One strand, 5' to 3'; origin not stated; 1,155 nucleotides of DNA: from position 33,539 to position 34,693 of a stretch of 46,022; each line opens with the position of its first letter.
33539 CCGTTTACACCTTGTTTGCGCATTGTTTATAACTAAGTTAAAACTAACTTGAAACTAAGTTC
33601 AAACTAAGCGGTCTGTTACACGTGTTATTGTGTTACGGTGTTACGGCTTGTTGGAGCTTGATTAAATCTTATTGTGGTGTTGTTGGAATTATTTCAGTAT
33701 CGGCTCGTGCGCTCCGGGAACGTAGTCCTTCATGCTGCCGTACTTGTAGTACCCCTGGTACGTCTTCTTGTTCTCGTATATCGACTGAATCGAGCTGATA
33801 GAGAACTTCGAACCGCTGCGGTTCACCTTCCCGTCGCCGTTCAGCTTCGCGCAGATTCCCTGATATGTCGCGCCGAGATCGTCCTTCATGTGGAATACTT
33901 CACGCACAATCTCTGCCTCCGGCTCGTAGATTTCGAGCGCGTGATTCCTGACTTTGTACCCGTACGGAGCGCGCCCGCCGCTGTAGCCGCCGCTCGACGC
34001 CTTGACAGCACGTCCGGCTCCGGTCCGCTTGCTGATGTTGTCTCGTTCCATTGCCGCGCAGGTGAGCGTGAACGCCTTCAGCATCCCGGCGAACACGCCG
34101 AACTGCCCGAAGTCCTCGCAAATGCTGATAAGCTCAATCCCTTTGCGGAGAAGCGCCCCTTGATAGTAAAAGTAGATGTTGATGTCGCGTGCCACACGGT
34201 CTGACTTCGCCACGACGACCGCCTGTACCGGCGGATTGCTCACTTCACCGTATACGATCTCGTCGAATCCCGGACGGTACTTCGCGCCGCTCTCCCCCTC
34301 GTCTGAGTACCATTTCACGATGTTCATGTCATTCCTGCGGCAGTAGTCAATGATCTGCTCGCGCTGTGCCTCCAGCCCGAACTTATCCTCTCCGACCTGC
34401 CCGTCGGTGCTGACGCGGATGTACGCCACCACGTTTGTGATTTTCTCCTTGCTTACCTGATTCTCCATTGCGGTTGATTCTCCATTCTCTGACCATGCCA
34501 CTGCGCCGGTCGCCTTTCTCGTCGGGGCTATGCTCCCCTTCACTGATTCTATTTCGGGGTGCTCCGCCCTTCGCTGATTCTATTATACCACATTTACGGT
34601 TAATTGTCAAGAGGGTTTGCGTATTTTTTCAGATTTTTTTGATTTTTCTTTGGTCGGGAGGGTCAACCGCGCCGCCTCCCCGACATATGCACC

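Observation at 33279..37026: A 3.7-kb autonomous-looking island splits terS from terL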

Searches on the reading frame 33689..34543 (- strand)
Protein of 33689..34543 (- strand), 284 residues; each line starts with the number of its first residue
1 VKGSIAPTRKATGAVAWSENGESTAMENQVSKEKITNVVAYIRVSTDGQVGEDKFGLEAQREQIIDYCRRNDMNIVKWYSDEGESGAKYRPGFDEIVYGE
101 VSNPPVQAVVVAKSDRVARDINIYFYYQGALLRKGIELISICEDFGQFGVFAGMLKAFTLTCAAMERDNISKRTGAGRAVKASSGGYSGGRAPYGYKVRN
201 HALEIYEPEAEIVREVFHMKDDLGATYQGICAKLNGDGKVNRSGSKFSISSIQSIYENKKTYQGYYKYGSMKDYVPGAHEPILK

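Call 5: search_protein_families(library=pfam, proteins=[window:33689-34543:-], max_evalue=0.01)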
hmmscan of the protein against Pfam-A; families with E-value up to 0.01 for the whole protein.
window:33689-34543:- (284 aa): 2 families
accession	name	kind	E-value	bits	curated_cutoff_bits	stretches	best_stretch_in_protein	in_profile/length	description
PF00239.26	Resolvase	-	2.3e-23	83.3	23.3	1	38-186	1-144/145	Resolvase, N terminal domain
PF07508.19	Recombinase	-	2.6e-09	37.7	21.1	1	209-283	3-87/102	Recombinase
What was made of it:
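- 33689..34468 (-): Serine recombinase of 259 aa counted from MENQ (the longest ORF runs to 34543). It has a catalytic domain and a recombinase domain but no zinc-ribbon/coiled-coil domain. Pfam Resolvase 2e-23 and Recombinase 3e-9 (call 5).
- Checked: A serine recombinase gene lies at 33689-34543 on the minus strand (Resolvase plus Recombinase domains; call 5).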

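Call 6: search_protein_families(library=phrogs, proteins=[window:33689-34543:-], max_evalue=0.01)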
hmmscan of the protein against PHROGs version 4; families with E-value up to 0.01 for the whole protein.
window:33689-34543:- (284 aa): 3 families
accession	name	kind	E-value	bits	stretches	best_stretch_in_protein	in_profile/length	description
phrog_95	-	integration and excision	1.3e-56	193.5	1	24-283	76-343/651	integrase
phrog_125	-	DNA, RNA and nucleotide metabolism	6e-24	86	1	27-262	11-206/254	DNA invertase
phrog_6620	-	integration and excision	2.9e-06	28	1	2-119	24-133/201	transposase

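Call 34: find_homologous_proteins(query=window:33692-34468:-)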
Query seq(259 aa) (259 aa): 1734 proteins with E <= 0.001 among 2130 candidates; the best 120 are listed.
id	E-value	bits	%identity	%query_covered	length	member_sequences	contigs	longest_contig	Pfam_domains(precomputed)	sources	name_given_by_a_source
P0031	6.2e-166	568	98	100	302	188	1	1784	PF07508.20,PF00239.27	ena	-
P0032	1.1e-157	541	91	100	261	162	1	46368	PF07508.20,PF00239.27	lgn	-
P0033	1.9e-139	482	86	97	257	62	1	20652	PF07508.20,PF00239.27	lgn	-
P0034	4.0e-137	474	83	100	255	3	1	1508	PF07508.20,PF00239.27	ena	-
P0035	2.3e-134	465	84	97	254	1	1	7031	PF07508.20,PF00239.27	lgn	-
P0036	1.4e-129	449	80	96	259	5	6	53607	PF07508.20,PF00239.27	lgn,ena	-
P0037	5.8e-128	444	78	96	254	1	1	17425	PF07508.20,PF00239.27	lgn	-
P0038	7.6e-128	444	78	97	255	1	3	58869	PF07508.20,PF00239.27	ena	-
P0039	2.0e-127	442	79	97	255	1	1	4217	PF07508.20,PF00239.27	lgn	-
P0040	2.2e-127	442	79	96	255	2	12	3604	PF07508.20,PF00239.27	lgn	-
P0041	2.2e-127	442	78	97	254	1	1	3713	PF07508.20,PF00239.27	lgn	-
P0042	2.7e-127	442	77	97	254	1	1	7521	PF07508.20,PF00239.27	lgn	-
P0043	6.7e-127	440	79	96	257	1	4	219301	PF07508.20,PF00239.27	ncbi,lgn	-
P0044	7.8e-127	440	78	96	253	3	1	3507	PF07508.20,PF00239.27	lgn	-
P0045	9.2e-127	440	76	97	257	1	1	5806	PF07508.20,PF00239.27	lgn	-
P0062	1.7e-124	433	76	96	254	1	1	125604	PF07508.20,PF00239.27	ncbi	-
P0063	1.9e-124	432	76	97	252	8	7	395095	PF07508.20,PF00239.27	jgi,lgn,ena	-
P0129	2.0e-112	393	69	96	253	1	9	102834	PF07508.20,PF00239.27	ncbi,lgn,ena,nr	ncbi:MAG: recombinase family protein [Clostridia bacterium]|nr:recombinase family protein [Clostridi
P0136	5.7e-111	388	70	97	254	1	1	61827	PF07508.20,PF00239.27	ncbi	-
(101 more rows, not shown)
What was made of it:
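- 33689..34468 (-): Family of 1,734 hits; the best 120 listed are 248-302 aa (call 34).
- On Large serine recombinase (serine integrase): The best 120 family members listed are all 248-302 aa (call 34).
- Checked: There were 1,734 hits; the best 120 listed are all 248-302 aa and carry the same two domains (call 34).
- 1,734 hits; the best 120 listed are all 248-302 aa (call 34).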

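Call 35: find_encoding_contigs(protein=P0063, flank=8000, max_places=4)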
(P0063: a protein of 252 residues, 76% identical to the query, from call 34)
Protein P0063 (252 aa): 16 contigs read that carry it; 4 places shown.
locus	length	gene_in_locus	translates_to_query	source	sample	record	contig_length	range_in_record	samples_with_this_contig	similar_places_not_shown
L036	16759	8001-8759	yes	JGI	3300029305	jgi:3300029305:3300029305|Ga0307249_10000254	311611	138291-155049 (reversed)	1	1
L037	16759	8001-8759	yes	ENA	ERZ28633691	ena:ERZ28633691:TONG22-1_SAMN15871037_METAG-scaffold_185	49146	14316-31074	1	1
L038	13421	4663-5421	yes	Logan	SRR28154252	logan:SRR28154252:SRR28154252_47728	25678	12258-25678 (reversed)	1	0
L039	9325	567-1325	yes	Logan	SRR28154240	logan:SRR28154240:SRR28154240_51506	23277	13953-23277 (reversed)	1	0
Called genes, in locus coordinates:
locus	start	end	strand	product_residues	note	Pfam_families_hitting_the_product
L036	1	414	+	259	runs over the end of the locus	PF08708:PriCT_1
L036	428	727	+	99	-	PF19905:DUF6378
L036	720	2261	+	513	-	PF08706:D5_N, PF19263:DUF5906, PF03288:Pox_D5 (faint)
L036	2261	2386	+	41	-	-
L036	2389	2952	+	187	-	-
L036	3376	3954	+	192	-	PF16677:GP3_package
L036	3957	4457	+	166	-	-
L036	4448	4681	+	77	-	-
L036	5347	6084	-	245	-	PF01580:FtsK_SpoIIIE, PF20703:nSTAND1 (weak), PF12846:AAA_10 (faint), PF13401:AAA_22 (faint), PF01580:FtsK_SpoIIIE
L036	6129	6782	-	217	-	-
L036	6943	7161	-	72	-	-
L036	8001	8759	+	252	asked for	PF00239:Resolvase, PF07508:Recombinase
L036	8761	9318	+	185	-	-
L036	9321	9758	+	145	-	PF04471:Mrr_cat, PF22722:NA-iREase1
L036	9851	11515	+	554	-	PF22530:Terminase-T7_RNaseH-like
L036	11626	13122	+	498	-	PF05133:SPP1_portal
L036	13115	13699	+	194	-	PF04233:Phage_Mu_F (weak)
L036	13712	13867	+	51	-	-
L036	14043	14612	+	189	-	-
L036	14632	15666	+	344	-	PF20036:Gp13-like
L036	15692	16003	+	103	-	PF05135:Phage_connect_1 (weak)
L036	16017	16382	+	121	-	-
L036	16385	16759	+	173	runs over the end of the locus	-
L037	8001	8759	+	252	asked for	PF00239:Resolvase, PF07508:Recombinase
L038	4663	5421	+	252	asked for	PF00239:Resolvase, PF07508:Recombinase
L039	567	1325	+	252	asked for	PF00239:Resolvase, PF07508:Recombinase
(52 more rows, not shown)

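Call 36: find_encoding_contigs(protein=P0129, flank=8000, max_places=4)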
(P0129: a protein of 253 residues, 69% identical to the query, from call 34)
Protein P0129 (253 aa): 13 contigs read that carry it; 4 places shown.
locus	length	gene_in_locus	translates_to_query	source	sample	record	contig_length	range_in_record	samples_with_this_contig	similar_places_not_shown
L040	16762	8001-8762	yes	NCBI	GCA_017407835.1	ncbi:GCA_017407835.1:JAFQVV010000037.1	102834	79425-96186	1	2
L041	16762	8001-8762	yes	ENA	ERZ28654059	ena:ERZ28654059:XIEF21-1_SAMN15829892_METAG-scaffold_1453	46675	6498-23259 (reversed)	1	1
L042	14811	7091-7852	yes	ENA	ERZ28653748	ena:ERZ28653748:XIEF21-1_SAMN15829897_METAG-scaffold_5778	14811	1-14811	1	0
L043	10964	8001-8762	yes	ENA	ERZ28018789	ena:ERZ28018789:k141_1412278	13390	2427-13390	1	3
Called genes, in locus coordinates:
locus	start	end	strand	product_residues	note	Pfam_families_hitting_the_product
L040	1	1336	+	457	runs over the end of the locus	PF00270:DEAD (weak), PF04851:ResIII, PF18766:SWI2_SNF2 (faint), PF04851:ResIII, PF00271:Helicase_C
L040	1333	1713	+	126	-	-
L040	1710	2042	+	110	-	-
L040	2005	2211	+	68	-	-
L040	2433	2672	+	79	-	-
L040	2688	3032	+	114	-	-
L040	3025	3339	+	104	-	-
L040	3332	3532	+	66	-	-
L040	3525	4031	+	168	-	-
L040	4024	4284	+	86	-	PF14354:Lar_restr_allev (faint)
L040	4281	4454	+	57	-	-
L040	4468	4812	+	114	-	-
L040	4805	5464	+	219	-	-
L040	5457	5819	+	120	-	-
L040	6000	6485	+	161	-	PF18909:dGTP_diPhyd_N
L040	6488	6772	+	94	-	-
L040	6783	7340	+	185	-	-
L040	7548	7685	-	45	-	-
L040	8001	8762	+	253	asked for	PF00239:Resolvase, PF07508:Recombinase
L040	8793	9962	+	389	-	-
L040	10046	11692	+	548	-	-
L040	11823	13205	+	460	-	PF05133:SPP1_portal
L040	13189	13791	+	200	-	PF04233:Phage_Mu_F (weak)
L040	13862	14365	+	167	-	-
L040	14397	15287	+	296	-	-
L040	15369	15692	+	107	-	PF05135:Phage_connect_1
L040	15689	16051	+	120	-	-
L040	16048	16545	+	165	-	-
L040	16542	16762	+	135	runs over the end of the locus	-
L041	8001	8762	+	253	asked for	PF00239:Resolvase, PF07508:Recombinase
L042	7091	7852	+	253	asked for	PF00239:Resolvase, PF07508:Recombinase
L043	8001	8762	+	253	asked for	PF00239:Resolvase, PF07508:Recombinase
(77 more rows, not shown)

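Call 38: search_protein_families(library=padloc, proteins=[window:33689-34468:-], max_evalue=0.01)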
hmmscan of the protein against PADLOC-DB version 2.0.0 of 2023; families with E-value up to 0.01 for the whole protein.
window:33689-34468:- (259 aa): 1 family
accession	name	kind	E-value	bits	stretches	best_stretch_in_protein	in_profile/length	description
PDLC03919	NsnC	-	0.0025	15.4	1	185-245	38-94/251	-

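Call 59: search_solved_structures(query=window:33689-34468:-, max_evalue=0.001, show_alignments=1)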
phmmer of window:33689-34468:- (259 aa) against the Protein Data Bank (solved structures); distinct sequences matched with E-value up to 0.001: 3.
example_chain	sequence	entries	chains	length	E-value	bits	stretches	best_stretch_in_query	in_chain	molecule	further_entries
3bvp_A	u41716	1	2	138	4.1e-08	36.5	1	12-127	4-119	TP901-1 Integrase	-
2mhc_A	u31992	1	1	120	7.2e-08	35.7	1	14-116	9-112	TnpX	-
3guv_A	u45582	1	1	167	2.5e-07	33.9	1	12-164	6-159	Site-specific recombinase, resolvase family protein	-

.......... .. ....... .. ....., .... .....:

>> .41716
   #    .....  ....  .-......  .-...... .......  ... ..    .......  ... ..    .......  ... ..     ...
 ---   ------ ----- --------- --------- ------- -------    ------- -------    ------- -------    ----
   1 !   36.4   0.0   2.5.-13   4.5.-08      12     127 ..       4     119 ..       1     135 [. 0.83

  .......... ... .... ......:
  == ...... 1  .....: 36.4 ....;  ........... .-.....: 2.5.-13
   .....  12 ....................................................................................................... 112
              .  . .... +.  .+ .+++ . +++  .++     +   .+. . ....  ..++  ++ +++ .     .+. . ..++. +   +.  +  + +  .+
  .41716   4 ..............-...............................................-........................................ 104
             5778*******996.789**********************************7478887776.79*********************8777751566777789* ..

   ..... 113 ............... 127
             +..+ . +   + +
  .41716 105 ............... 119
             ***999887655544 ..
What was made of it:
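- On Large serine recombinase (serine integrase): The closest PDB sequences are TP901-1 integrase and TnpX (call 59).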

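Call 80: find_encoding_contigs(protein=P0043, flank=6000, max_places=1)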
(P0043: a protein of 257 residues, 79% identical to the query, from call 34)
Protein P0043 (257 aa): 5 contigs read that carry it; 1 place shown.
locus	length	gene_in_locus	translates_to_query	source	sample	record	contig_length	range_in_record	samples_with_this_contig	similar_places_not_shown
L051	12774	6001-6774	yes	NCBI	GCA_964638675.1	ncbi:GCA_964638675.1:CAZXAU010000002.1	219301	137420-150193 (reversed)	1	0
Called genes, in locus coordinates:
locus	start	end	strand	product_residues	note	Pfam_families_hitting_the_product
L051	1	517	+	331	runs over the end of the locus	PF09681:Phage_rep_org_N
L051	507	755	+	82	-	PF01381:HTH_3, PF12844:HTH_19 (weak), PF13443:HTH_26 (faint)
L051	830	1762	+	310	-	PF01507:PAPS_reduct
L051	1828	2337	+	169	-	-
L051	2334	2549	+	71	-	-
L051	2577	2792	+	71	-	-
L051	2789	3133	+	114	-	PF06356:DUF1064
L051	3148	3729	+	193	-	PF16677:GP3_package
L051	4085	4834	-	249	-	PF01580:FtsK_SpoIIIE, PF12846:AAA_10 (faint)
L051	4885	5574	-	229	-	-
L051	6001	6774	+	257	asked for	PF00239:Resolvase, PF07508:Recombinase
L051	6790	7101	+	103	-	-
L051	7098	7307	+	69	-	-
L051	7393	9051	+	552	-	PF22530:Terminase-T7_RNaseH-like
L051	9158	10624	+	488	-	PF05133:SPP1_portal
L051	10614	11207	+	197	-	PF04233:Phage_Mu_F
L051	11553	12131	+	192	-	-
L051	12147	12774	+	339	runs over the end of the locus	PF17236:SU10_MCP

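Call 81: find_encoding_contigs(protein=P0136, flank=6000, max_places=1)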
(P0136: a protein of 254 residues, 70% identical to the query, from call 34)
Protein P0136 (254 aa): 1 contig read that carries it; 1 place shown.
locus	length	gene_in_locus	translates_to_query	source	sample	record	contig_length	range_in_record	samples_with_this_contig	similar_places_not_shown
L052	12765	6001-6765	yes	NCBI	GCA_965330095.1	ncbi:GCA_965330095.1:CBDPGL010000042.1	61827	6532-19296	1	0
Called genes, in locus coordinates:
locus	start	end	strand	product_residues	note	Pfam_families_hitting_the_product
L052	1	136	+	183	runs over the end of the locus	-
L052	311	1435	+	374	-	PF02463:SMC_N (weak), PF13304:AAA_21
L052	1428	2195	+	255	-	-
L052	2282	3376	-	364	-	PF01580:FtsK_SpoIIIE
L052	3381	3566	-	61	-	-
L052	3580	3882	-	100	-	-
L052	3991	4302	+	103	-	PF13443:HTH_26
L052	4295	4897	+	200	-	PF02661:Fic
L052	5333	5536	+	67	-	PF13443:HTH_26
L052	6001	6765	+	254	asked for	PF00239:Resolvase, PF07508:Recombinase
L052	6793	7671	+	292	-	PF04471:Mrr_cat, PF13156:Mrr_cat_2 (weak), PF22722:NA-iREase1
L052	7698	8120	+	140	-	-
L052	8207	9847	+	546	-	-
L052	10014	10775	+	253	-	PF05133:SPP1_portal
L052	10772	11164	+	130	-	-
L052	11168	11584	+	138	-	PF16460:Phage_TTP_11 (weak)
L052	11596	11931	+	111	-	PF16478:DUF5055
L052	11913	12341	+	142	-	-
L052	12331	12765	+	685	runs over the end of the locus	-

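Call 82: find_encoding_contigs(protein=P0062, flank=6000, max_places=1)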
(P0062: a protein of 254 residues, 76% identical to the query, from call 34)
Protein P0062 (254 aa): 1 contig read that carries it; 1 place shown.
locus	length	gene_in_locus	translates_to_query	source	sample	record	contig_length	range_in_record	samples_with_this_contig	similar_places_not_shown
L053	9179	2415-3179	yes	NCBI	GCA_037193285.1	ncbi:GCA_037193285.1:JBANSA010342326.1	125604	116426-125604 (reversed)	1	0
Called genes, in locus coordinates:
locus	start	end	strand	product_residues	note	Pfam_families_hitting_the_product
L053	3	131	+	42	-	?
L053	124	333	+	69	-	-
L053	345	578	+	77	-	-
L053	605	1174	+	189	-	PF16677:GP3_package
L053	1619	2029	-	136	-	-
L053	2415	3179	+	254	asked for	PF00239:Resolvase, PF07508:Recombinase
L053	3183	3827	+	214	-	PF17032:Zn_ribbon_15 (faint), PF13240:Zn_Ribbon_1 (weak)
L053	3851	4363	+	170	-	-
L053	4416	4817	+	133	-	-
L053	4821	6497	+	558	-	-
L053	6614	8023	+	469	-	PF05133:SPP1_portal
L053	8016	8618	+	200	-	PF04233:Phage_Mu_F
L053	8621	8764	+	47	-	-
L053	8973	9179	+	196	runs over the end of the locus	-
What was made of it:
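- The same order holds in L036, L040, L051, L052 and L053 (calls 35, 36, 80-82).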

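Call 84: search_protein_families(library=ncbifam, proteins=[window:33689-34468:-], max_evalue=0.01)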
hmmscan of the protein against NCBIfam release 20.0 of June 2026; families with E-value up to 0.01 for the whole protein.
window:33689-34468:- (259 aa): 6 families
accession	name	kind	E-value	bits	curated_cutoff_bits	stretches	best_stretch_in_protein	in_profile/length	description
NF047343.1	SCCmet_CcrB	equivalog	1e-25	90.4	900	1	9-249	5-244/542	cassette chromosome recombinase CcrB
NF047344.1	SCCmet_CcrA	equivalog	8.9e-14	51.4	700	1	12-217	3-203/442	cassette chromosome recombinase CcrA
NF047347.1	SCCmet_CcrC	equivalog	2.9e-11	42.6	900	1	13-247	5-244/558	cassette chromosome recombinase CcrC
NF009949.0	PRK13413.1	equivalog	5e-09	36.1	272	1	13-175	2-160/203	master DNA invertase Mpi family serine-type recombinase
NF033518.0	transpos_IS607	equivalog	3.7e-08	33.1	110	1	5-94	48-132/187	IS607 family transposase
NF041201.1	recomb_XisF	equivalog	4.4e-08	32.5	375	1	14-231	2-229/465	fdxN element excision recombinase XisF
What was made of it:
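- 33689..34468 (-): Aligns to the first ~245 residues of CcrB, CcrA and XisF (call 84).
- Closest known: Large serine recombinases. Same: The catalytic domain and recombinase domain align to the first ~245 residues of these proteins (calls 5, 59, 84).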
